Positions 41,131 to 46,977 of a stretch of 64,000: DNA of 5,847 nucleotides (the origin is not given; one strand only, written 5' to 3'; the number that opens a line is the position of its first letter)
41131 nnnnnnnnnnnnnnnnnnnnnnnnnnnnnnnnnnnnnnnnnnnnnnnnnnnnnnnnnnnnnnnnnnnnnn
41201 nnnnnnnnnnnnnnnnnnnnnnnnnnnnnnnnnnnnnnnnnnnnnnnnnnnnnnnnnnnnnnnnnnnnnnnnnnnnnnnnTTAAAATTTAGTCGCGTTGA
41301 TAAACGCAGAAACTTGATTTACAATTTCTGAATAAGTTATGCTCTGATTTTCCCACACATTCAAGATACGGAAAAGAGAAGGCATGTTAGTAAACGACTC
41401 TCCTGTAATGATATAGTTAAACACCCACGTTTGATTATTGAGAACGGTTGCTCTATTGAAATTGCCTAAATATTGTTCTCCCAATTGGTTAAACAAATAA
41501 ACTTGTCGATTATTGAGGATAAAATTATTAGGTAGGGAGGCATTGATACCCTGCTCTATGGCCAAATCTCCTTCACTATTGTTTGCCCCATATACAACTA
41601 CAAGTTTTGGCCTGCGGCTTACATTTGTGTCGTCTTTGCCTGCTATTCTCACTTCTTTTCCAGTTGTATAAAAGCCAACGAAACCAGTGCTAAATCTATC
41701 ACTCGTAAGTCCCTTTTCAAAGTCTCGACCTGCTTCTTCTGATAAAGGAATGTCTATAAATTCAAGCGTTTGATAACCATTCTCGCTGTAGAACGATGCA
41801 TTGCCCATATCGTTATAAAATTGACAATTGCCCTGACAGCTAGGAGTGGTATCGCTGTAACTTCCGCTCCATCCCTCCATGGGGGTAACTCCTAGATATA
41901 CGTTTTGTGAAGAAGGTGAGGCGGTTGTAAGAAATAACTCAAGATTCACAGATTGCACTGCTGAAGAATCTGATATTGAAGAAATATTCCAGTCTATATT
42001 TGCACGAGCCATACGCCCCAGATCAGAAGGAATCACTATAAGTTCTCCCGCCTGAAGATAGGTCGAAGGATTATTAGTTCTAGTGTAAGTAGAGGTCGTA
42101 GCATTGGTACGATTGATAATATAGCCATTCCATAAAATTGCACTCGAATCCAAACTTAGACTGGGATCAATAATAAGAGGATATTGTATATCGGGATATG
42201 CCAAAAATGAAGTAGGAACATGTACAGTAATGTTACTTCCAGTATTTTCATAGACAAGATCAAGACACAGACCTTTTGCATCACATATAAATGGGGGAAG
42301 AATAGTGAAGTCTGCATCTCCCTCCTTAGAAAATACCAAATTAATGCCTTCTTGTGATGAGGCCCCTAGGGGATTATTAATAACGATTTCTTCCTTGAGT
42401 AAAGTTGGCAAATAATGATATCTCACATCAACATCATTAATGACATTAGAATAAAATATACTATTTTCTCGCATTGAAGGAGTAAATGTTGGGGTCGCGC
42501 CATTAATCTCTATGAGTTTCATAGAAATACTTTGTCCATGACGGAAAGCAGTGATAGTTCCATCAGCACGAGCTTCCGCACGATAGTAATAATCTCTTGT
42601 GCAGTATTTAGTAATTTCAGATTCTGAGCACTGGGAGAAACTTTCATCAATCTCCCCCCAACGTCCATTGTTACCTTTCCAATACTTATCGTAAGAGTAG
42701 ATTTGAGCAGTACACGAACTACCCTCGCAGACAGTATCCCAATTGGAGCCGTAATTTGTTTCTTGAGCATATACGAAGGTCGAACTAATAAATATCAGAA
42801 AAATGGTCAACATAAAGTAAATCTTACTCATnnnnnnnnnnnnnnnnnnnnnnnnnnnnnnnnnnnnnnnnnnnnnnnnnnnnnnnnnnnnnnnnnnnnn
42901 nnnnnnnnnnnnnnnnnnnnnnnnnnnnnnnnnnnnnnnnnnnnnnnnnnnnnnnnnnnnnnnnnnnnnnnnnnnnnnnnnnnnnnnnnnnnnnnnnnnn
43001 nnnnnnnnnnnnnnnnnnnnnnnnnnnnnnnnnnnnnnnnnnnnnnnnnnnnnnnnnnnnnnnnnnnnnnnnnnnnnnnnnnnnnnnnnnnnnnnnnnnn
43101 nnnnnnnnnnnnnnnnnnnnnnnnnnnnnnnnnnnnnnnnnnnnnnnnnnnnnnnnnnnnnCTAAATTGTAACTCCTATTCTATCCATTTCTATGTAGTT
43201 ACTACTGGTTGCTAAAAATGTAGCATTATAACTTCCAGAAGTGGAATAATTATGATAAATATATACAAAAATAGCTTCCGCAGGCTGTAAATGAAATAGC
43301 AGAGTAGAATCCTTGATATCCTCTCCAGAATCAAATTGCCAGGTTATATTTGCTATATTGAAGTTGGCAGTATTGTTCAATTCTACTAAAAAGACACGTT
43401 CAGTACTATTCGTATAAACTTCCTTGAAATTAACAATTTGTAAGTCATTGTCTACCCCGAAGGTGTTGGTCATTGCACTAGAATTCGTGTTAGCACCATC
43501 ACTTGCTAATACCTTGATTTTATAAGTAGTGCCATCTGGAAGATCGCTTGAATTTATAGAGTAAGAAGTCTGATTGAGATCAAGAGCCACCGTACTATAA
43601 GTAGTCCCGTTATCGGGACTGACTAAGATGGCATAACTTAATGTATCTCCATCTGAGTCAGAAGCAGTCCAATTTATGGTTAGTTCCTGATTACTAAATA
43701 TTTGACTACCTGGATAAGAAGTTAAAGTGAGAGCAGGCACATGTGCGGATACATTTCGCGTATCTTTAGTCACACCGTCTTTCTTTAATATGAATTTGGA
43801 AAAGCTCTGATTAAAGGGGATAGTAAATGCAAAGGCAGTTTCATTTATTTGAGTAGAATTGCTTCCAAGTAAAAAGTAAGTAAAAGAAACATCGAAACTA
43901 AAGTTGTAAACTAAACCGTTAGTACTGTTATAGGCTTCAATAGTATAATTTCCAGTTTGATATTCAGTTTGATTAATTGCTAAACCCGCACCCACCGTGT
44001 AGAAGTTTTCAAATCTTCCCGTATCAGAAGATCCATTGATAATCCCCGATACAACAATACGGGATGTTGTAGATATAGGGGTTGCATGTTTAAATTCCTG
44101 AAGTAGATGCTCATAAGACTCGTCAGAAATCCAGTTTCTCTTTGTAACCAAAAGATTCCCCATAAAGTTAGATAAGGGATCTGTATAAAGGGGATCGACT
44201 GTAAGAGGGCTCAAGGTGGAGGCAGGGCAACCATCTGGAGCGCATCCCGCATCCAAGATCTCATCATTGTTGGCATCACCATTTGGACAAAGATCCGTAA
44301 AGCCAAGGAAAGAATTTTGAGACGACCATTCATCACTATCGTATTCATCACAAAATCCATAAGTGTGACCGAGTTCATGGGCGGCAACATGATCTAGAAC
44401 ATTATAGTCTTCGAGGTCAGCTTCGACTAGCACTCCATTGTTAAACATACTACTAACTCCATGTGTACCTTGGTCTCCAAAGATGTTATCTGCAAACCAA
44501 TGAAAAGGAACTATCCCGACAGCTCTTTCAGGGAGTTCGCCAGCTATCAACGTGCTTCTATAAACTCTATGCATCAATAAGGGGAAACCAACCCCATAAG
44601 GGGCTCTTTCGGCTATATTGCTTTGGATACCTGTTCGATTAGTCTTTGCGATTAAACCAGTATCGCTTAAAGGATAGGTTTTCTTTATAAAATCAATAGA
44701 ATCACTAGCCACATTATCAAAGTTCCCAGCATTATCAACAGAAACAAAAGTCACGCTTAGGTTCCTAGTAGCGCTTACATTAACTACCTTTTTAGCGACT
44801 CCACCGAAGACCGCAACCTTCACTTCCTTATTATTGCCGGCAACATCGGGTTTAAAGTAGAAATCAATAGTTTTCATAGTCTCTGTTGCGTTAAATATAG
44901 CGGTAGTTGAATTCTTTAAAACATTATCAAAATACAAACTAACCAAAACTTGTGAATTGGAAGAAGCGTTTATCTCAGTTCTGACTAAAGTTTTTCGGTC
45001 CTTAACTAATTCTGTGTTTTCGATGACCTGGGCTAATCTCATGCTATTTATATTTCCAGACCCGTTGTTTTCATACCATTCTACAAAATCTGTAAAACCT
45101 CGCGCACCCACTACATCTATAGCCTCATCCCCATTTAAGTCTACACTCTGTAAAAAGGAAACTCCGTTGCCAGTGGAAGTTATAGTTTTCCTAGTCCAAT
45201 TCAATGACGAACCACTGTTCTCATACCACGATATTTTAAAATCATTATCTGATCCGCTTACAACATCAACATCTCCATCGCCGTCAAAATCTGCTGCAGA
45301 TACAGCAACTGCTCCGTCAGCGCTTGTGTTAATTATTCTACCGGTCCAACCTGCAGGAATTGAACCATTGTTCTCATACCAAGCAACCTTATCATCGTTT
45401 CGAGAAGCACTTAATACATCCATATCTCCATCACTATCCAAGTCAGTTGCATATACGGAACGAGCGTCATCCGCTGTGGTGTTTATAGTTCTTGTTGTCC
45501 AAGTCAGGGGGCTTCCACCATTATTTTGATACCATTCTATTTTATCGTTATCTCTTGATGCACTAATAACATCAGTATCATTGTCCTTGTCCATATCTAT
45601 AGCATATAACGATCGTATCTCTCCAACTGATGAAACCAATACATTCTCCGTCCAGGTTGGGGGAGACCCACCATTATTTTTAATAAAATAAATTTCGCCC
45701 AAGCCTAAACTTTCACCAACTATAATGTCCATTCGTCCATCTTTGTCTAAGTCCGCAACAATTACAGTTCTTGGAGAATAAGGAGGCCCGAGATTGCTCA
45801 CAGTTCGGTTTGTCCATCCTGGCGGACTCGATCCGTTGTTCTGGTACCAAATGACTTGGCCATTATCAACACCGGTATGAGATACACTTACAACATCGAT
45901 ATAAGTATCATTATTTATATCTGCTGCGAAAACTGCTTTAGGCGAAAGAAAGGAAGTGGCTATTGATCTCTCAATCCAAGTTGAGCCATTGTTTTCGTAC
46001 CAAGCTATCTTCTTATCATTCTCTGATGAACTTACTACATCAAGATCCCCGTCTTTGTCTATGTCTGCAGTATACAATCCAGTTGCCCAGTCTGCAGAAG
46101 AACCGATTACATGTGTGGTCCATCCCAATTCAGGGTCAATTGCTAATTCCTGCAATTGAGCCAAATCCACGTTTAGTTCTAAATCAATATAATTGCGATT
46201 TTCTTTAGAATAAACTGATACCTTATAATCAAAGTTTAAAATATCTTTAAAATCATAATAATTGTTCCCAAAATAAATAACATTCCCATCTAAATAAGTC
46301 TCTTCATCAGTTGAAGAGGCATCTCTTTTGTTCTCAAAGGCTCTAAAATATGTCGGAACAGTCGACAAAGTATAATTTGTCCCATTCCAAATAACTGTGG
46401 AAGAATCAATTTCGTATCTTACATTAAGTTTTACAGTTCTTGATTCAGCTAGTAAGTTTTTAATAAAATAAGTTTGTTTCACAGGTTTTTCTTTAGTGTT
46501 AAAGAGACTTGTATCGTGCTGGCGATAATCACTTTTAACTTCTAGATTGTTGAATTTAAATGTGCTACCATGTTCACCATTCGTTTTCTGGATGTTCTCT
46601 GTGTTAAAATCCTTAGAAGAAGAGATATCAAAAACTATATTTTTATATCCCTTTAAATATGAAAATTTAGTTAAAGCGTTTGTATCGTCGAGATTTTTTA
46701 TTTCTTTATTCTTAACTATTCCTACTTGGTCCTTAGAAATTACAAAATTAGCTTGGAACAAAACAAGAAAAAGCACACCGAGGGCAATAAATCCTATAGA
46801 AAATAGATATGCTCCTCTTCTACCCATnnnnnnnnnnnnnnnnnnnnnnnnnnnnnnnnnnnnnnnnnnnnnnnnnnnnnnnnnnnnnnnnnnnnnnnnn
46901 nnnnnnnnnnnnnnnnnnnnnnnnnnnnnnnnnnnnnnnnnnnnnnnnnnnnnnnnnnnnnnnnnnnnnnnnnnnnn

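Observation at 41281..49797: Island cargo: co-directional operon of a KamA-like radical SAM enzyme, a beta-helix protein, a 7-bladed FG-GAP propeller fused to a zincin, a Cys-rich membrane protein and a secreted protein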

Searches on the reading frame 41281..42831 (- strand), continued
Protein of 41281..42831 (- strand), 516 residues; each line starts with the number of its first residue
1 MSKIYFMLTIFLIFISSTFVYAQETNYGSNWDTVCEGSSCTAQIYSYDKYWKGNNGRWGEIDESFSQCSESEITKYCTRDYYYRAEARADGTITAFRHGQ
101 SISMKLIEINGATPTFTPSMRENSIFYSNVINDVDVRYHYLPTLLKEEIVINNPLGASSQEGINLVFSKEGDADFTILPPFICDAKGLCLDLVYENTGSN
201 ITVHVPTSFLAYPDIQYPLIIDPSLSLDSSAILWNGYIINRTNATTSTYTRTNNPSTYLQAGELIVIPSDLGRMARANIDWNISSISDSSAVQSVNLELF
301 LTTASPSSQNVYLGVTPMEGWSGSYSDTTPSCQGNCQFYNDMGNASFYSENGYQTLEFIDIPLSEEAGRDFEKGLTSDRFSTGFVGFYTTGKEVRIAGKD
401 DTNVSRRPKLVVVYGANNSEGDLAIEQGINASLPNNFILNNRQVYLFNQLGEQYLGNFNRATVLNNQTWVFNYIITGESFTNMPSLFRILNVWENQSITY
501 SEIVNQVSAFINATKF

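Call 88: search_protein_representatives(alignment_id=A2)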
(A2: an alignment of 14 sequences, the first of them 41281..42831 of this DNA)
Query: 14 sequences, 512 profile positions. Proteins with E-value up to 0.001 (for the whole library): 3787; up to 1e-10: 769; up to 1e-30: 132. The best 150 are listed.
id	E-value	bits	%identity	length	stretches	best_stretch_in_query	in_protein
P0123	7.6e-220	747.0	-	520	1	1-512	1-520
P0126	6.6e-216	734.0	-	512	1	4-512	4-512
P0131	2.8e-214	728.6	-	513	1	1-512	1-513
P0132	3.1e-212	721.9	-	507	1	1-512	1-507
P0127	8.8e-208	707.2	-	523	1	1-512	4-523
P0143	1.4e-193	660.3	-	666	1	29-512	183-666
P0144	1.2e-192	657.3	-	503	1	11-507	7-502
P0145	1.3e-180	617.6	-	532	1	7-512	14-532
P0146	9.1e-166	568.6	-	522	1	5-512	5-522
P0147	5.3e-162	556.2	-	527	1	4-511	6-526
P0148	7.9e-155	532.5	-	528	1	7-511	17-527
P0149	1.1e-153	528.8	-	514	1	3-512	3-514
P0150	8.9e-150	515.8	-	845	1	6-427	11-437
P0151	4.4e-147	506.9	-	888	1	1-412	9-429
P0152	1.2e-146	505.5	-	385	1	134-511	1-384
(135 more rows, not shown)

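Call 91: search_protein_families(library=pfam, proteins=[L057:4078-7470:+, L058:6435-9824:+, L055:5817-9254:+, L062:4336-8034:+, L061:347-4417:+], max_evalue=0.001)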
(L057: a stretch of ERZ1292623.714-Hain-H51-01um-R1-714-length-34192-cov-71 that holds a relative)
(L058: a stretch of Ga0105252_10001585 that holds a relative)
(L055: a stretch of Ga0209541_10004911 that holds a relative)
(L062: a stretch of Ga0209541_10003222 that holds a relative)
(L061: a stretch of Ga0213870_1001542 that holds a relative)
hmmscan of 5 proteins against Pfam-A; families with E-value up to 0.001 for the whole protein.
L057:4078-7470:+ (1130 aa): 2 families
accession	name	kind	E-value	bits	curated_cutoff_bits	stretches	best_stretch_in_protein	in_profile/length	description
PF13229.12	Beta_helix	-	1.6e-12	47.8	25.9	2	53-210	18-158/158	Right handed beta helix region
PF05048.19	NosD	-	3.3e-12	46.7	23.6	1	291-453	36-211/212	Periplasmic copper-binding protein (NosD)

L058:6435-9824:+ (1129 aa): 3 families
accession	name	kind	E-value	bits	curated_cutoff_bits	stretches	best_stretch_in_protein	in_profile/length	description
PF05048.19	NosD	-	2.1e-17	63.7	23.6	2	284-447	35-211/212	Periplasmic copper-binding protein (NosD)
PF13229.12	Beta_helix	-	1.1e-07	32.1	25.9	1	77-229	1-138/158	Right handed beta helix region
PF00801.26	PKD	-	0.00023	21.5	23.5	1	1041-1127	6-78/80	PKD domain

L055:5817-9254:+ (1145 aa): 2 families
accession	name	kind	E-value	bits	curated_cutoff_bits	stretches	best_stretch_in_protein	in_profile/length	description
PF05048.19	NosD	-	2.4e-17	63.5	23.6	2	282-465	33-211/212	Periplasmic copper-binding protein (NosD)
PF13229.12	Beta_helix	-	4.2e-09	36.7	25.9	2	289-452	2-149/158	Right handed beta helix region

L062:4336-8034:+ (1232 aa): 2 families
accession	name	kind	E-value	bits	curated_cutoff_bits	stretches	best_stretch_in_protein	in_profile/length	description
PF13517.12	FG-GAP_3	-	2e-38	131.2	26.9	6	264-326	1-60/61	FG-GAP-like repeat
PF22301.2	AUDH_beta_propeller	-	0.0005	20.4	27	0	435-480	3-48/179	Aldos-2-ulose dehydratase, beta-propeller domain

L061:347-4417:+ (1356 aa): 1 family
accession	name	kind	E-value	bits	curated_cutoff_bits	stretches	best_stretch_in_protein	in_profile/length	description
PF13385.13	Laminin_G_3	-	4.2e-14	53.4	27.6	1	283-428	5-144/151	Concanavalin A-like lectin/glucanases superfamily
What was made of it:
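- Laminin_G is fused to it in L061 (call 91).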

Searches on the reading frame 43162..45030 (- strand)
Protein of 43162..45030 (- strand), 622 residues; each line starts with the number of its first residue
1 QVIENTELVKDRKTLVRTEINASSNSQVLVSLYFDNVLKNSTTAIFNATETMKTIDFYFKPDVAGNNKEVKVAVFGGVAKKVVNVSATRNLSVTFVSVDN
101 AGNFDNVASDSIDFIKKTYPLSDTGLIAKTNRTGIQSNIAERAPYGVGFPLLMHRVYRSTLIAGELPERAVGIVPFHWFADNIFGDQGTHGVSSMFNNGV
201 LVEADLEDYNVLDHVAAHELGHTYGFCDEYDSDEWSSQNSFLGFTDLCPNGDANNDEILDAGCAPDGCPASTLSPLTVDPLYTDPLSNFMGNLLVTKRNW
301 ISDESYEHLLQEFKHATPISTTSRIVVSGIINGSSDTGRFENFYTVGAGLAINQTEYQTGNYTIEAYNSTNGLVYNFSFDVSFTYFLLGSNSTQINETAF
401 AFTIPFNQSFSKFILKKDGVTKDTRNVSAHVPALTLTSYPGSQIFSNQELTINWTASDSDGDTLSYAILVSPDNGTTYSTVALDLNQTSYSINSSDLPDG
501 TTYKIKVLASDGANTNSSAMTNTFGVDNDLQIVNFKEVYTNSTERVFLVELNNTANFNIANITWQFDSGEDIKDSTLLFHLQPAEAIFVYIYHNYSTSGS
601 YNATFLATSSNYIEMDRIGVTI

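Call 44: search_solved_structures(query=window:43162-45030:-, max_evalue=1, show_alignments=2)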
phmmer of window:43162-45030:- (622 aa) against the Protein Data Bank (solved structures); distinct sequences matched with E-value up to 1: 1.
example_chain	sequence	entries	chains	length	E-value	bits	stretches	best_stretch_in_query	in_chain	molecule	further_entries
5jcd_A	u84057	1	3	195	0.4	12.5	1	453-510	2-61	Chitin elicitor-binding protein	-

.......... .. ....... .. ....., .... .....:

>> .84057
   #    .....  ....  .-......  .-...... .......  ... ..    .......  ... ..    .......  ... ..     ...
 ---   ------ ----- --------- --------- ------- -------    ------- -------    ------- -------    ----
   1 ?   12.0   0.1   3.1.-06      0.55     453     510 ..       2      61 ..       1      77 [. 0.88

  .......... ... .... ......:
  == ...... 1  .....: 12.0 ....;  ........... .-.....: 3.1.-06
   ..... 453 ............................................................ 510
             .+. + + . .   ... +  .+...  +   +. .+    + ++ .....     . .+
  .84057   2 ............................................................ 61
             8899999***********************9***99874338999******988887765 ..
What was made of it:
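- Tried and rejected: A sequence search of the C-terminal half of the FG-GAP protein against the PDB found nothing meaningful (call 44).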

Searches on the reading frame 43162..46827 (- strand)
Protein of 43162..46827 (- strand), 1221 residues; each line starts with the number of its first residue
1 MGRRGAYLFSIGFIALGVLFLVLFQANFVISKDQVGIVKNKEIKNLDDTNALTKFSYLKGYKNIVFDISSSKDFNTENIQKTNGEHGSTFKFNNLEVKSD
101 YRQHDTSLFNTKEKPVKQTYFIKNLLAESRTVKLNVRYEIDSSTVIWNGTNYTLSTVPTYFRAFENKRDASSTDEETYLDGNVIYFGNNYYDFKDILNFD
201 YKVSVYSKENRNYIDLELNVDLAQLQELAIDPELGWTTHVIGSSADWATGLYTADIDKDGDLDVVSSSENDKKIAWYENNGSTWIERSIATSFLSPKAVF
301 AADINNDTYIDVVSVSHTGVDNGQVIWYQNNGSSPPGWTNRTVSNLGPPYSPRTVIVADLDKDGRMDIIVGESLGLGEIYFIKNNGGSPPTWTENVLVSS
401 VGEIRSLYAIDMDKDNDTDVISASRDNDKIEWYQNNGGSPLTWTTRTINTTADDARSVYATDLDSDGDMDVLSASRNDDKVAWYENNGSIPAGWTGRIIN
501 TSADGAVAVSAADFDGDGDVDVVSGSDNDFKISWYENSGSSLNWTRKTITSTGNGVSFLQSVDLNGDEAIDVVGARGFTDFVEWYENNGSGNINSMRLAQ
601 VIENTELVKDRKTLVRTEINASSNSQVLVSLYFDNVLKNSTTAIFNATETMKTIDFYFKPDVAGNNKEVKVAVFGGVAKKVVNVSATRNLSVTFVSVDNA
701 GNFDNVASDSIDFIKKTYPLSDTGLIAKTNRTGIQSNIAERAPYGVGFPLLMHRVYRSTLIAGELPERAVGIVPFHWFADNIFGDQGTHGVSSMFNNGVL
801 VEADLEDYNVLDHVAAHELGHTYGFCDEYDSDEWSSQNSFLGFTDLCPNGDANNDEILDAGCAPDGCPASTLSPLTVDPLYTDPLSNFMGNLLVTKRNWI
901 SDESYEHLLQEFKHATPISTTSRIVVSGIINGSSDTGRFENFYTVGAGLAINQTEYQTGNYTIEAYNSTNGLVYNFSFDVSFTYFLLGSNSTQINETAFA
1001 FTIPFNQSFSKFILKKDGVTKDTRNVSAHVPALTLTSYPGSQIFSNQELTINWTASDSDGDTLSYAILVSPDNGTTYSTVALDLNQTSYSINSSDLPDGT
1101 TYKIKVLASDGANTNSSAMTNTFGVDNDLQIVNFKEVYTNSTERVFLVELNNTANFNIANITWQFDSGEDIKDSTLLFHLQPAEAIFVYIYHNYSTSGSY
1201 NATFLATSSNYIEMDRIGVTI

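Call 3: search_protein_families(library=pfam, proteins=[window:43162-46827:-], max_evalue=0.01)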
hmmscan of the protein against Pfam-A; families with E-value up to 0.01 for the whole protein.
window:43162-46827:- (1221 aa): 4 families
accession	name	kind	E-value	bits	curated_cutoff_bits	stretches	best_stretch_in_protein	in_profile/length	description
PF13517.12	FG-GAP_3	-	3.3e-45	152.9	26.9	6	462-523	1-60/61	FG-GAP-like repeat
PF01839.29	FG-GAP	-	1.9e-09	37.6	22.1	1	353-380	3-35/37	FG-GAP repeat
PF00041.27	fn3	-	4.1e-06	27.4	25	1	1046-1117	13-78/84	Fibronectin type III domain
PF10342.15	Kre9_KNH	-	4.7e-05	24.5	24.6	1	1045-1125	10-94/94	Kre9/KNH-like N-terminal Ig-like domain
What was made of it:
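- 45028..46068 (-): FG-GAP beta-propeller (aa ~254-600, seven blades). Pfam FG-GAP_3 3e-45, 6 stretches (call 3).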

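Call 4: search_protein_families(library=ncbifam, proteins=[window:43162-46827:-], max_evalue=0.01)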
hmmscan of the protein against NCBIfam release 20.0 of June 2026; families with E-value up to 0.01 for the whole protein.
window:43162-46827:- (1221 aa): 1 family
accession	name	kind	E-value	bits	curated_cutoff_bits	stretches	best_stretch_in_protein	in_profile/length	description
TIGR03296.1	M6dom_TIGR03296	domain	0.0011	18.9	110.8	1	813-855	168-210/286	M6 family metalloprotease domain-containing protein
